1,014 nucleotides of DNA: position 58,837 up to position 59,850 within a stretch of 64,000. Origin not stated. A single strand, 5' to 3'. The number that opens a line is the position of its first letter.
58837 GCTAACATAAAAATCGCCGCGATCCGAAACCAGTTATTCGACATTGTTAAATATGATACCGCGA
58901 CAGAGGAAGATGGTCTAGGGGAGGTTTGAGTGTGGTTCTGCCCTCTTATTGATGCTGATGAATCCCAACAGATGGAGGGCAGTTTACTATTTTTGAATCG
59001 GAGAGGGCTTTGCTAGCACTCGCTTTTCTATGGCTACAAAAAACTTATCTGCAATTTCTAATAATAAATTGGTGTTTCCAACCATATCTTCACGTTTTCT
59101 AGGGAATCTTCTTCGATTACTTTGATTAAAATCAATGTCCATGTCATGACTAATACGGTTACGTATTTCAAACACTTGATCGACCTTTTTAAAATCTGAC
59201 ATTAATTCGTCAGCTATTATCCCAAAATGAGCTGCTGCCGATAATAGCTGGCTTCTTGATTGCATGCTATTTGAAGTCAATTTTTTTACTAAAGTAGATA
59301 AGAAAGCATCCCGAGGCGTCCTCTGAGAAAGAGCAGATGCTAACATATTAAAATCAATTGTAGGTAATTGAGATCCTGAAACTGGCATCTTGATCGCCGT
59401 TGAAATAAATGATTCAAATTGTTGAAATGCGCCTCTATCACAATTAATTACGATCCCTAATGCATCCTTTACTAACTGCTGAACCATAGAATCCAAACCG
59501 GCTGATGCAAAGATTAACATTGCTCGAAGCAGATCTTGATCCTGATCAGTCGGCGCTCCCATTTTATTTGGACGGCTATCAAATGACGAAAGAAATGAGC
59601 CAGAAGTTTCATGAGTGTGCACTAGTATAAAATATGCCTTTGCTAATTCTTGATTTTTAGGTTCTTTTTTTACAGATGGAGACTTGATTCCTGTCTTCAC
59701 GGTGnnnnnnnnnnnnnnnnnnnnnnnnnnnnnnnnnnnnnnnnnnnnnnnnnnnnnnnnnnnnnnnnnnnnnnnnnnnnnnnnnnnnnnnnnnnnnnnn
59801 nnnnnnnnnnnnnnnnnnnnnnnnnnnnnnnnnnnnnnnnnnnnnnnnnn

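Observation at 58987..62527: Five-gene co-oriented operon: REase, C5-MTase, Vsr, a GYP-repeat protein and an Rx4H protein, in an AT-rich island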

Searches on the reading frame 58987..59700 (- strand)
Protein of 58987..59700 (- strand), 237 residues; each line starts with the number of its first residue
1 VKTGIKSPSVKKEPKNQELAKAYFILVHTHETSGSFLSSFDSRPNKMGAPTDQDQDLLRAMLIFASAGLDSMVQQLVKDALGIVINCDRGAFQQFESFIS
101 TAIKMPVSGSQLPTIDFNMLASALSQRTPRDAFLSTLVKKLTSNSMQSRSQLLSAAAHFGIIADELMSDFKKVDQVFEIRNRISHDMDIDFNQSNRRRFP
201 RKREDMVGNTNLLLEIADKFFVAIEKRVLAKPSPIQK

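Call 3: search_protein_families(library=pfam, proteins=[window:58987-59700:-], max_evalue=1)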
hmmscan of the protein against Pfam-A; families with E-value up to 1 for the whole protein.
window:58987-59700:- (237 aa): 1 family
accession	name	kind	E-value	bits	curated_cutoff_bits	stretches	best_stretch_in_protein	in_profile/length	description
PF18735.6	HEPN_RiboL-PSP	-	0.0037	17.6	28.4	1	50-192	23-169/191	RiboL-PSP-HEPN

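Call 4: search_protein_families(library=padloc, proteins=[window:58987-59700:-], max_evalue=1)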
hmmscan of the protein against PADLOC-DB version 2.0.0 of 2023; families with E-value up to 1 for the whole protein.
window:58987-59700:- (237 aa): 2 families
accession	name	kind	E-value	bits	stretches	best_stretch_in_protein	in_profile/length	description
PDLC00604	ZorA1|ZorA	-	0.016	11.6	1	118-202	309-390/639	MotA/ExbB/TolQ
PDLC00985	Cmr5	-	0.028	13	0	174-222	72-120/133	Cmr5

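Call 5: search_protein_families(library=ncbifam, proteins=[window:58987-59700:-], max_evalue=1)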
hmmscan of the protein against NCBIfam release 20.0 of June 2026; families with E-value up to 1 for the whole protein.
window:58987-59700:- (237 aa): 1 family
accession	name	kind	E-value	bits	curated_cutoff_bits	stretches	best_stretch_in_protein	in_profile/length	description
NF005485.1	PRK07092.1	equivalog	0.15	10.9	493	1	80-152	444-513/523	benzoylformate decarboxylase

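Call 9: find_homologous_proteins(query=window:58987-59700:-, max_evalue=0.001)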
Query window:58987-59700:- (237 aa): 46 proteins with E <= 0.001 among 481 candidates.
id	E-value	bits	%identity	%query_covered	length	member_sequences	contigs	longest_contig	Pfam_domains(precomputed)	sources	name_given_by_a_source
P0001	1.5e-147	507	100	100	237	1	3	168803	-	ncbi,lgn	-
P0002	7.6e-63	230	51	94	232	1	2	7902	-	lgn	-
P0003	2.3e-61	225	53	88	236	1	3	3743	-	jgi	-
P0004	1.7e-57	212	49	89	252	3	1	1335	-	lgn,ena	-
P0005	1.8e-55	206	47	92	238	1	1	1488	-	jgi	-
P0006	5.7e-55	204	47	90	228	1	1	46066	PF18735.7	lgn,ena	-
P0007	7.3e-55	204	48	90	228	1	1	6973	PF18735.7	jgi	jgi:hypothetical protein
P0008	2.0e-54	202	49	85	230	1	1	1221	PF18735.7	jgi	jgi:hypothetical protein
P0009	2.9e-54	202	48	90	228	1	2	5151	PF18735.7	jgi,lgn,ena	-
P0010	4.6e-52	195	44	99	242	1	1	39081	PF18735.7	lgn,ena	-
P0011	7.6e-48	181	43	91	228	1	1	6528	PF18735.7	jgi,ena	-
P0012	2.3e-46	176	42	92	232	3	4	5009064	PF18735.7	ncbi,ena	-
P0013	2.5e-46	176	43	91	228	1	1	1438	PF18735.7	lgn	-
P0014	8.0e-45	171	46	84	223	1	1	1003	PF18735.7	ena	-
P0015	1.2e-44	170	42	92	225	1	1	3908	-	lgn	-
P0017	6.5e-44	168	45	87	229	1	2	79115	PF18735.7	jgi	jgi:hypothetical protein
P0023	4.2e-41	159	41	93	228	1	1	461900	PF18735.7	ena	-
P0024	5.9e-41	158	40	93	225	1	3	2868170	PF18735.7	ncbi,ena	-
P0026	2.4e-39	153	42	90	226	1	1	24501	PF18735.7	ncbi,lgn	ncbi:MAG: HEPN domain-containing protein [Phormidesmis sp.]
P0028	3.4e-38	149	39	93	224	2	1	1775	PF18735.7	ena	-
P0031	8.8e-38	148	39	93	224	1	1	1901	PF18735.7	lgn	-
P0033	8.4e-37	145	41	91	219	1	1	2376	PF18735.7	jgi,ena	-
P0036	5.7e-36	142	39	95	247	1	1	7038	PF18735.7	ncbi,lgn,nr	ncbi:MAG TPA: HEPN domain-containing protein [Terriglobia bacterium]|nr:HEPN domain-containing prote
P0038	6.1e-34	136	40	86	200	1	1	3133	PF18735.7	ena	-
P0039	1.1e-33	135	37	95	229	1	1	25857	PF18735.7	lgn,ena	-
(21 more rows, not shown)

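Call 12: find_encoding_contigs(protein=P0001, flank=10000, max_places=3)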
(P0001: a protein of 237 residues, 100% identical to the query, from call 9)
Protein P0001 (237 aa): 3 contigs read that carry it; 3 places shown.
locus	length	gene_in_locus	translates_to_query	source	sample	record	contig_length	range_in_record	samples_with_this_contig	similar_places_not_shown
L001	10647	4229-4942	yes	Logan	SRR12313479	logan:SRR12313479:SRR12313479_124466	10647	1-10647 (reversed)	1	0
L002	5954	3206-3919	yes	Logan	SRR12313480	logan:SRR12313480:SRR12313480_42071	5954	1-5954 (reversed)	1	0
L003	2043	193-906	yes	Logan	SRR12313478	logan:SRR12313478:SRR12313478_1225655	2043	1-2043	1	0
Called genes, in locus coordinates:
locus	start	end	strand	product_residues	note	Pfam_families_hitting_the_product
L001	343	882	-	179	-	PF10543:ORF6N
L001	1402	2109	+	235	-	PF09553:RE_Eco47II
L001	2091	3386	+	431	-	PF00145:DNA_methylase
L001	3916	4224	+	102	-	-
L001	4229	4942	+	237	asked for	-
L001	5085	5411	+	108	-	PF04241:DUF423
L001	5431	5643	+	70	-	PF09905:VF530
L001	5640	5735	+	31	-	-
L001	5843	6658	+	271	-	PF02353:CMAS, PF01135:PCMT, PF01209:Ubie_methyltran, PF13489:Methyltransf_23, PF13847:Methyltransf_31, PF08241:Methyltransf_11, PF08242:Methyltransf_12, PF13649:Methyltransf_25, +3 more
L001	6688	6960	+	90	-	PF14026:SCO4226-like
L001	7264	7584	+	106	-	-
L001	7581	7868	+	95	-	PF20432:Xre-like-HTH (faint), PF13560:HTH_31 (weak), PF01381:HTH_3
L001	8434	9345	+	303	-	PF13384:HTH_23 (weak), PF02661:Fic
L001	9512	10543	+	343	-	PF08100:Dimerisation, PF00891:Methyltransf_2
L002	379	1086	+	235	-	PF09553:RE_Eco47II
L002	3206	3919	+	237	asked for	-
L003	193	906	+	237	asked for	-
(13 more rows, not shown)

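Call 13: find_encoding_contigs(protein=P0026, flank=6000, max_places=2)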
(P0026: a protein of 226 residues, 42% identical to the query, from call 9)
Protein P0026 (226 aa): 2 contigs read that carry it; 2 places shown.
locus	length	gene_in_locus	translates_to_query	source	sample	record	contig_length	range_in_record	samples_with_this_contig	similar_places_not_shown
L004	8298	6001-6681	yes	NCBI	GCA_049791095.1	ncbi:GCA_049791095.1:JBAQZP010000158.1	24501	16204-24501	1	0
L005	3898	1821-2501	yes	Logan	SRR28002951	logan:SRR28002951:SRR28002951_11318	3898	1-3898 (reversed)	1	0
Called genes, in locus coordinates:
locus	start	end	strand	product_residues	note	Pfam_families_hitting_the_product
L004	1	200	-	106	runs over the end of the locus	PF05437:AzlD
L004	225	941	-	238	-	PF03591:AzlC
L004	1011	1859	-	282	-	PF02311:AraC_binding, PF12833:HTH_18, PF00165:HTH_AraC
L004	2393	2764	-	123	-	-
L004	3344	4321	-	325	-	-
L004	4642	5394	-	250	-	PF05685:Uma2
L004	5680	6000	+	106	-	PF21784:Bflower (weak)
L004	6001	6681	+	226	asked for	PF18735:HEPN_RiboL-PSP (weak)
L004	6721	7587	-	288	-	PF02616:SMC_ScpA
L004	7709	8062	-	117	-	PF06305:LapA_dom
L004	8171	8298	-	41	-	PF00486:Trans_reg_C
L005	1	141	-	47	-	?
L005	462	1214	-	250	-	PF05685:Uma2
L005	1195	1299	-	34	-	-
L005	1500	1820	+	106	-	PF21784:Bflower (weak)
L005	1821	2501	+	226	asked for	PF18735:HEPN_RiboL-PSP (weak)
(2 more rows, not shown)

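Call 14: find_encoding_contigs(protein=P0017, flank=6000, max_places=2)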
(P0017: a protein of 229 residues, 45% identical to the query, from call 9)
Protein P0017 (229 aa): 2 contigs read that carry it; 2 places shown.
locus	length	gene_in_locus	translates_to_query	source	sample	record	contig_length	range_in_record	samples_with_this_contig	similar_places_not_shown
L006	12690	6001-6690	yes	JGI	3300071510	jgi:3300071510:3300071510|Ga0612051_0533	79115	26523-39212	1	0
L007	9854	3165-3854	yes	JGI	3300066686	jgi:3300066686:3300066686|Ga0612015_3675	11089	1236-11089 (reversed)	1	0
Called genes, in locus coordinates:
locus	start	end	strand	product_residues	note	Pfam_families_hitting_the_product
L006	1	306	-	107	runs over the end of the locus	PF28239:Npun_R2479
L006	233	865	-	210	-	PF28239:Npun_R2479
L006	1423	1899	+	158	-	-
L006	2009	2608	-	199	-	PF05685:Uma2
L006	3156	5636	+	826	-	PF01588:tRNA_bind, PF03483:B3_4, PF03484:B5, PF17759:tRNA_synthFbeta, PF03147:FDX-ACB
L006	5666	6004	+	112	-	PF21784:Bflower (weak)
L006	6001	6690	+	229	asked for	PF18735:HEPN_RiboL-PSP (weak)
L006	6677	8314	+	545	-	PF07992:Pyr_redox_2, PF02852:Pyr_redox_dim (weak)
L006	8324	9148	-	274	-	PF00582:Usp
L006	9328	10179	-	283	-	-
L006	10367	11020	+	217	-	PF13545:HTH_Crp_2, PF00392:GntR (weak), PF00325:Crp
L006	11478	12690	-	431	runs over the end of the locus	PF00364:Biotin_lipoyl, PF02817:E3_binding, PF00198:2-oxoacid_dh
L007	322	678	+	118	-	PF01588:tRNA_bind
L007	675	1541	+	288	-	PF03483:B3_4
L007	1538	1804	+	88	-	-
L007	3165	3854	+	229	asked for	PF18735:HEPN_RiboL-PSP (weak)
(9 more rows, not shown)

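Call 19: search_solved_structures(query=A1, max_evalue=10, show_alignments=2)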
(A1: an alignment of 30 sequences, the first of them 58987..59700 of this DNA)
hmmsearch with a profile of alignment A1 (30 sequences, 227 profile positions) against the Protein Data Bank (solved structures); distinct sequences matched with E-value up to 10: 5.
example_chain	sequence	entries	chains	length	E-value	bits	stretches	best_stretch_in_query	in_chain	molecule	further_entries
1i27_A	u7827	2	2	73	0.083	15.9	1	76-132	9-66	TRANSCRIPTION FACTOR IIF | Transcription initiation factor IIF, alpha subunit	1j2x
2k7l_A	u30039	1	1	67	0.088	15.8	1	76-132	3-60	General transcription factor IIF subunit 1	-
1nha_A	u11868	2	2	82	0.14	15.1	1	76-132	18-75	Transcription initiation factor IIF, alpha subunit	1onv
3ljw_A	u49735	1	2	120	0.71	12.8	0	145-182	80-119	Protein polybromo-1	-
2ktb_B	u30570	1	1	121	0.73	12.8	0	145-182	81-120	Protein polybromo-1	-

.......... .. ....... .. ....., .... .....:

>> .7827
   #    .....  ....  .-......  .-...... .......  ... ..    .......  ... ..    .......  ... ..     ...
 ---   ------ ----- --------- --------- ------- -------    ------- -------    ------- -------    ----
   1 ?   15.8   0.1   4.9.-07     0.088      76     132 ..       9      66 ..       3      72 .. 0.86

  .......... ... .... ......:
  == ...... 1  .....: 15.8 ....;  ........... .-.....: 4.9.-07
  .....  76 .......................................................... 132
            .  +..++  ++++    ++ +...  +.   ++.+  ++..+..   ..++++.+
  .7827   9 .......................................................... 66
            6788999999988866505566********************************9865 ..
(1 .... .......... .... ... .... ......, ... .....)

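Call 29: find_related_loci(query=A1, collection=genome_contigs, flank=8000)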
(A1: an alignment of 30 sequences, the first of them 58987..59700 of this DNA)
Query A1 (237 aa) in genome_contigs; peptide patterns used: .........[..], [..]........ (x = any residue, [..] = any of these).
141 stretches matched a pattern; 126 encode a relative of the query (tblastn E <= 1e-3); the best 80 are kept; 80 distinct loci.
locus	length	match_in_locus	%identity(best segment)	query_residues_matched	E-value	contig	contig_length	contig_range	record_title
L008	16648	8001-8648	44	14-233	7e-55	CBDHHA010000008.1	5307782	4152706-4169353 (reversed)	MAG: Bryobacterales bacterium isolate 2d5554e7-8e83-4990-916f-a624400d9ca1 genome assembly, contig: contig_8, whole geno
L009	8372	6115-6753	44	13-228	3e-54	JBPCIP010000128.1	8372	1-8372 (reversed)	MAG: Pyrinomonadaceae bacterium isolate TH_ant_mag_3 S1Ck127_3925229_flag_0_multi_14.9830_len_8372, whole genome shotgun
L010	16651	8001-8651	43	13-234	6e-53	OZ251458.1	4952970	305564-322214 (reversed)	MAG: Candidatus Latescibacterota bacterium isolate 0d485872-e18d-4011-b7de-a34ce824adf8 genome assembly, chromosome: 1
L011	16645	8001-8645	43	13-232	3e-52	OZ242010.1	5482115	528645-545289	MAG: Candidatus Latescibacterota bacterium isolate 318c57a3-5c92-4b38-acc3-b9680ed3e2d2 genome assembly, chromosome: 1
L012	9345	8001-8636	43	14-228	5e-52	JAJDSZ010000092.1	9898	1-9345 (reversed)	MAG: Pseudomonadales bacterium isolate jk18x11bins.34 k141_148381, whole genome shotgun sequence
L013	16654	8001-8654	44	14-235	2e-51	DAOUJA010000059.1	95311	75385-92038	MAG TPA_asm: Dehalococcoidia bacterium isolate S32_235 k113_1519835, whole genome shotgun sequence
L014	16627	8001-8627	44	16-228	4e-51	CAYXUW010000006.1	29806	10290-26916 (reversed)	MAG TPA_asm: uncultured Pirellulales bacterium isolate binchicken_co178_121 genome assembly, contig: NODE_2229_length_29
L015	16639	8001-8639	42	13-228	8e-51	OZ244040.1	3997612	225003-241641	MAG: Pseudomonadales bacterium isolate 00d0c908-70e7-49bf-9df5-6506a71f4a6f genome assembly, chromosome: 1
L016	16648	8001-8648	41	8-226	1e-50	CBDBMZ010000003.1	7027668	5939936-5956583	MAG: Vicinamibacterales bacterium isolate 5852b306-6763-4b4c-a466-03502f5c62f4 genome assembly, contig: contig_3, whole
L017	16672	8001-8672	39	8-228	2e-50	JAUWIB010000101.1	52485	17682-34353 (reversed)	MAG: bacterium isolate CSMAG_2283 CSMAG_2283_k141_1494874_length_52485_cov_12.9867, whole genome shotgun sequence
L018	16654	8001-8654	41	15-228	3e-50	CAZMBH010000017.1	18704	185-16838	MAG TPA_asm: uncultured Gammaproteobacteria bacterium isolate binchicken_co220_132 genome assembly, contig: NODE_1833_le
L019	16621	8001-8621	40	23-232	3e-49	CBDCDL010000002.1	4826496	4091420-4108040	MAG: Spirochaetia bacterium isolate 978a6f5d-7542-411a-95a3-dd801879e222 genome assembly, contig: contig_2, whole genome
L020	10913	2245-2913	40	8-233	3e-49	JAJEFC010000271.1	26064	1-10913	MAG: Vicinamibacteria bacterium isolate p16x34bins.66 k141_679344, whole genome shotgun sequence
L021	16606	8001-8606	41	22-226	8e-49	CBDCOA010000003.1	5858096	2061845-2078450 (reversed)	MAG: Bryobacterales bacterium isolate e87d622e-8fc3-4eb5-b2ff-02838af88e55 genome assembly, contig: contig_3, whole geno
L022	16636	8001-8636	44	13-228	7e-49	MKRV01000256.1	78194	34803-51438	MAG: Alphaproteobacteria bacterium 65-37 SCNpilot_cont_300_bf_scaffold_599, whole genome shotgun sequence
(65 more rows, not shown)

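Call 31: predict_structure(alignment_id=A1)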
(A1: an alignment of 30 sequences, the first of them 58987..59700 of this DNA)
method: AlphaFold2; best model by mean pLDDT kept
length: 237 residues; sequences in the alignment: 30
mean_pLDDT: 91.5   pTM: 0.88
mean pLDDT of the five models: 91.5, 91.3, 91.4, 89.5, 89.2
residues with pLDDT >= 90: 182; 70-90: 45; 50-70: 10; < 50: 0
segments of 3 or more residues with pLDDT < 50: none
pLDDT, mean of each block of 10 residues (from residue 1): 80 92 98 96 78 93 98 98 95 96 84 87 92 96 96 98 97 97 87 75 96 98 95 66
secondary structure, 60 per line:
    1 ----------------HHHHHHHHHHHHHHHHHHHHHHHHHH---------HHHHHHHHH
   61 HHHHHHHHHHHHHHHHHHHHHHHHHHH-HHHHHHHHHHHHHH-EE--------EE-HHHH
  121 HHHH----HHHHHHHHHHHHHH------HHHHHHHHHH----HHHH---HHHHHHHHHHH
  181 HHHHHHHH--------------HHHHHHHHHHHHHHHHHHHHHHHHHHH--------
elements in order: H17-42 H52-87 H89-102 H117-124 H129-142 H149-158 H163-166 H170-188 H203-229

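Call 38: fold_search(model_id=the predicted structure, library=pdb)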
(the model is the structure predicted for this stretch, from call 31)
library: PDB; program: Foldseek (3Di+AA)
matches with E <= 10: 368; with E <= 0.001: 0
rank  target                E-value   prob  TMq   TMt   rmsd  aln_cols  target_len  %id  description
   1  4ozt_E                3.6e-01  0.08  0.15  0.15  23.2       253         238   13  crystal structure of the ligand binding domains of the Bovicola ovis ecdysone receptor EcR/USP heterodimer (PonA cryst (released 2014-07-30)
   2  9ll7_R                5.8e-01  0.14  0.23  0.21  19.7       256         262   13  DOI-bound Serotonin 2A (5-HT2A) receptor-Gi complex (released 2026-01-14)
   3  7kht_A                6.8e-01  0.08  0.16  0.16  22.1       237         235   10  The acyl chains of phosphoinositide PIP3 alter the structure and function of nuclear receptor Steroidogenic Factor-1 ( (released 2021-05-19)
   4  4v2q_B                6.8e-01  0.08  0.15  0.07  17.5       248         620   11  Ironing out their differences: Dissecting the structural determinants of a phenylalanine aminomutase and ammonia lyase (released 2014-12-10)
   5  4qjr_A                7.4e-01  0.09  0.17  0.16  23.0       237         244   11  Crystal structure of human nuclear receptor sf-1 (nr5a1) bound to its hormone pip3 at 2.4 a resolution (released 2014-07-30)
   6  4q2y_B                8.6e-01  0.04  0.12  0.07  20.2       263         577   11  Crystal structure of Arginyl-tRNA synthetase (released 2014-07-23)
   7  4kik_B                9.1e-01  0.08  0.18  0.08  26.2       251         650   12  Human IkB kinase beta (released 2013-06-26)
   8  2vt4_D                9.5e-01  0.16  0.28  0.26  18.9       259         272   10  TURKEY BETA1 ADRENERGIC RECEPTOR WITH STABILISING MUTATIONS AND BOUND CYANOPINDOLOL (released 2008-06-24)
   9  3ipu_B                1.0e+00  0.07  0.15  0.15  22.2       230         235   10  X-ray structure of benzisoxazole urea synthetic agonist bound to the LXR-alpha (released 2010-06-02)
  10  6z1a_B                1.1e+00  0.08  0.13  0.06  15.2       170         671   13  Ternary complex of Staphylococcus aureus DNA gyrase with AMK12 and DNA (released 2020-11-11)
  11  8rj1_A                1.1e+00  0.06  0.17  0.10  18.6       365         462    8  Crystal structure of mutant aspartase from Caenibacillus caldisaponilyticus in the closed loop conformation (released 2025-01-15)
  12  9ue3_A                1.2e+00  0.03  0.13  0.04  26.7       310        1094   11  The structure of FIPV spike glycoprotein (released 2026-01-28)
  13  6xkw_n                1.2e+00  0.07  0.21  0.13  16.6       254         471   10  R. capsulatus CIII2CIV bipartite super-complex (SC-2A) with CcoH/cy (released 2020-12-30)
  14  2vt4_B                1.3e+00  0.13  0.27  0.24  18.9       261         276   11  TURKEY BETA1 ADRENERGIC RECEPTOR WITH STABILISING MUTATIONS AND BOUND CYANOPINDOLOL (released 2008-06-24)
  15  4phq_C                1.3e+00  0.13  0.26  0.22  20.2       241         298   12  ClyA CC6/264 ox (6-303) (released 2014-09-24)
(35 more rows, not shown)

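Call 40: search_protein_families(library=pfam, alignment_id=A1, max_evalue=0.01)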
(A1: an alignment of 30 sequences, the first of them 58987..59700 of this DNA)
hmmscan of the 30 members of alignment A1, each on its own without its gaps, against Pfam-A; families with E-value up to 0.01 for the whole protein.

A. member 1, window:58987-59700:- (237 aa): 1 family
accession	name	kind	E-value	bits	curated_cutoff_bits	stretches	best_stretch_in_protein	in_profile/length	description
PF18735.6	HEPN_RiboL-PSP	-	0.0037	17.6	28.4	0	50-192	23-169/191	RiboL-PSP-HEPN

B. families by the number of members that match (of 30 scanned): 8 families
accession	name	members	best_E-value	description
PF18735.6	HEPN_RiboL-PSP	27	4.2e-10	RiboL-PSP-HEPN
PF18737.6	HEPN_MAE_28990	1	0.00015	MAE_28990/MAE_18760-like HEPN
PF18739.6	HEPN_Apea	1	0.001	Apea-like HEPN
PF18730.6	HEPN_Cthe2314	1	0.0054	Cthe_2314-like HEPN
PF05188.22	MutS_II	1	0.0064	MutS domain II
PF20185.3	DUF6548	1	0.0076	Family of unknown function (DUF6548)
PF04348.19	LppC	1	0.0094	LppC putative lipoprotein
PF21733.3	Death_3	1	0.0097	Death domain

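Call 55: search_dna_similar(query=window:58987-59700:-, collection=plasmids, mode=protein, max_evalue=0.001, max_rows=15)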
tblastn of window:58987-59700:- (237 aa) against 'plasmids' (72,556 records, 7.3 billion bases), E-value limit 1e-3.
Records with a match: 1; places in all: 1; records where one place covers at least 80% of the query: 0.
Best place of each record, by identity: <60% 1.
By first word of the organism name: Streptomyces 1.
By predicted mobility (MOB-suite, as given by PLSDB): non-mobilizable 1.
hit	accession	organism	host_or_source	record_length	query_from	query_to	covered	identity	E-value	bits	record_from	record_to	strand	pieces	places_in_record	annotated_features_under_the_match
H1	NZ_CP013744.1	Streptomyces sp. CdTB01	soil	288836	10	190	76%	28.0%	8e-9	63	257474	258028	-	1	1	hypothetical protein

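Call 64: search_protein_families(library=phrogs, proteins=[window:58987-59700:-], max_evalue=0.01)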
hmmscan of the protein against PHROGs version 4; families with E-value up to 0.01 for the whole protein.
window:58987-59700:- (237 aa): 1 family
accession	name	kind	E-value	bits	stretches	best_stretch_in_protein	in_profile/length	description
phrog_13503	-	unknown function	5.9e-06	27.1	1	35-217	8-185/193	-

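Call 68: search_protein_families(library=pfam, alignment_id=A3, max_evalue=0.00001)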
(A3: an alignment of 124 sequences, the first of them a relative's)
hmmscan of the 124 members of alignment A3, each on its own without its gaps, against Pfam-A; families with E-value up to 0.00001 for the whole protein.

A. member 1, L008:6312-7154:- (280 aa): 0 families

B. families by the number of members that match (of 124 scanned): 125 families (the first 25 are shown)
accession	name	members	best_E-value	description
PF00587.30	tRNA-synt_2b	4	1e-44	tRNA synthetase class II core domain (G, H, P, S and T)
PF01555.25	N6_N4_Mtase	3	7.2e-45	DNA methylase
PF02403.27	Seryl_tRNA_N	3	8.2e-13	Seryl-tRNA synthetase N-terminal domain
PF02384.22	N6_Mtase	2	1.2e-110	N-6 DNA Methylase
PF01011.28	PQQ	2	1.4e-75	Glucose/ethanol/alcohol dehydrogenase, beta-propeller domain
PF00296.26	Bac_luciferase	2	4e-55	Luciferase-like monooxygenase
PF03466.25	LysR_substrate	2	8.8e-47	LysR substrate binding domain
PF13360.13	PQQ_2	2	6.7e-29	Outer membrane protein assembly factor BamB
PF05685.18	Uma2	2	1.5e-23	Putative restriction endonuclease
PF00126.33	HTH_1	2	3.7e-23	Bacterial regulatory helix-turn-helix protein, lysR family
PF02775.26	TPP_enzyme_C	2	3.7e-21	Thiamine pyrophosphate enzyme, C-terminal TPP binding domain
PF04851.21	ResIII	2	4e-17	Type III restriction enzyme, res subunit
PF13570.13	Beta-prop_ACSF4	2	6.3e-17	Beta-alanine-activating enzyme, beta-propeller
PF02776.23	TPP_enzyme_N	2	1.1e-14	Thiamine pyrophosphate enzyme, N-terminal TPP binding domain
PF00589.27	Phage_integrase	2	8.1e-14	Phage integrase family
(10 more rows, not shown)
